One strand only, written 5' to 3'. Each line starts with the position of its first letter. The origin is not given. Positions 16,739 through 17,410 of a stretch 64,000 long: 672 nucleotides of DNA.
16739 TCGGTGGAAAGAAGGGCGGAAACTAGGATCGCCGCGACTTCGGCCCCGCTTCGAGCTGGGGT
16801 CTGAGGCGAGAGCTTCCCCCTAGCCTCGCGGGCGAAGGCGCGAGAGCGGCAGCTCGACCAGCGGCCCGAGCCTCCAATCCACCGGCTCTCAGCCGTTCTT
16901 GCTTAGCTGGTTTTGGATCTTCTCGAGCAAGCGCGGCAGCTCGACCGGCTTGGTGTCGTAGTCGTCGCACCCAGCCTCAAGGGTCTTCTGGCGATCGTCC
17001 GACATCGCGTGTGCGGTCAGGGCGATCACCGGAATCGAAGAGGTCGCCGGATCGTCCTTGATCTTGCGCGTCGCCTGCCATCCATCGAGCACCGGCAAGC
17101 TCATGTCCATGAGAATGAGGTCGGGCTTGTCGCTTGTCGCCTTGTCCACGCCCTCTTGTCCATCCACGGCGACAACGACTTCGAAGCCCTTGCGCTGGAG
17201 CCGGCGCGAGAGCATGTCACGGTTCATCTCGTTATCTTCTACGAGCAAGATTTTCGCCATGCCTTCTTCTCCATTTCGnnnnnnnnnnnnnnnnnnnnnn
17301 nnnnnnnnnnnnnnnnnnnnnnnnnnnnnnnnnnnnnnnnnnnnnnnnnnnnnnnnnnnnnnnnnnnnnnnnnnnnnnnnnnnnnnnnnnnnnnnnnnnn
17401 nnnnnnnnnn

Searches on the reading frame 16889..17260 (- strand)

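Call 3: search_protein_families(library=pfam, proteins=[window:16889-17260:-], max_evalue=0.01)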
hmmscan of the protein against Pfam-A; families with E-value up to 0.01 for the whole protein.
window:16889-17260:- (123 aa): 1 family
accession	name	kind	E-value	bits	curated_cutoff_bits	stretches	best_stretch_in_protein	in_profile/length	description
PF00072.30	Response_reg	-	9.3e-28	97.1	30.2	1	4-116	1-111/111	Response regulator receiver domain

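Call 4: search_protein_families(library=ncbifam, proteins=[window:16889-17260:-], max_evalue=0.001)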
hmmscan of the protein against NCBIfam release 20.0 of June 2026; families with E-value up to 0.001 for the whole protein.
window:16889-17260:- (123 aa): 92 families (the best 25 are shown)
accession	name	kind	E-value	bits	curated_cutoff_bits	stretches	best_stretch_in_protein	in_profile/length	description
NF007135.0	PRK09581.1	equivalog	6.9e-29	100.9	474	1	1-116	2-117/457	PleD family two-component system response regulator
TIGR02154.1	PhoB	equivalog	1e-27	96.9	296.2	1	2-120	3-121/226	phosphate regulon transcriptional regulator PhoB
NF011874.0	PRK15347.1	equivalog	7e-27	93.8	852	1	3-116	692-807/921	two component system sensor kinase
NF008318.0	PRK11107.1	equivalog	3.7e-26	91.5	890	1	3-116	669-782/920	two-component sensor histidine kinase BarA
NF041733.1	resp_reg_CseB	equivalog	3.8e-26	91.9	350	1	3-120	2-116/228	two-component system response regulator CseB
TIGR01387.1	cztR_silR_copR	subfamily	4.2e-24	85.4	279.2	1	4-121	1-116/218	heavy metal response regulator transcription factor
NF038297.2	hybrid_HK_HrmK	equivalog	1e-23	83.9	725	1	2-113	491-602/607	hybrid histidine kinase/response regulator HrmK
NF045944.1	ResRegRpaBCyano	equivalog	1.1e-23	83.8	330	1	5-117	1-110/229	response regulator transcription factor RpaB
NF008567.0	PRK11517.1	equivalog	1.2e-23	83.6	353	1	3-121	2-117/223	response regulator transcription factor HprR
NF040689.1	MtrAB_MtrA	equivalog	1.5e-23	83.3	300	1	4-121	1-115/219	MtrAB system response regulator MtrA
NF008099.0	PRK10841.1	equivalog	9.1e-22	76.6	920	1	3-115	826-936/949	two-component system sensor histidine kinase RcsC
NF040534.1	resp_reg_YycF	equivalog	1e-21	77.2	340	1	3-121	2-117/231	response regulator YycF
NF007546.0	PRK10161.1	equivalog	1.7e-20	73.6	471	1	3-117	4-118/229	phosphate response regulator transcription factor PhoB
NF051850.1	RespRegRprY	equivalog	2.9e-20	72.7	370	1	3-118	6-119/234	response regulator transcription factor RprY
NF053854.1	RespRegPhoBBctds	equivalog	2.9e-19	69.3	270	1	4-120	1-116/225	two-component system response regulator PhoB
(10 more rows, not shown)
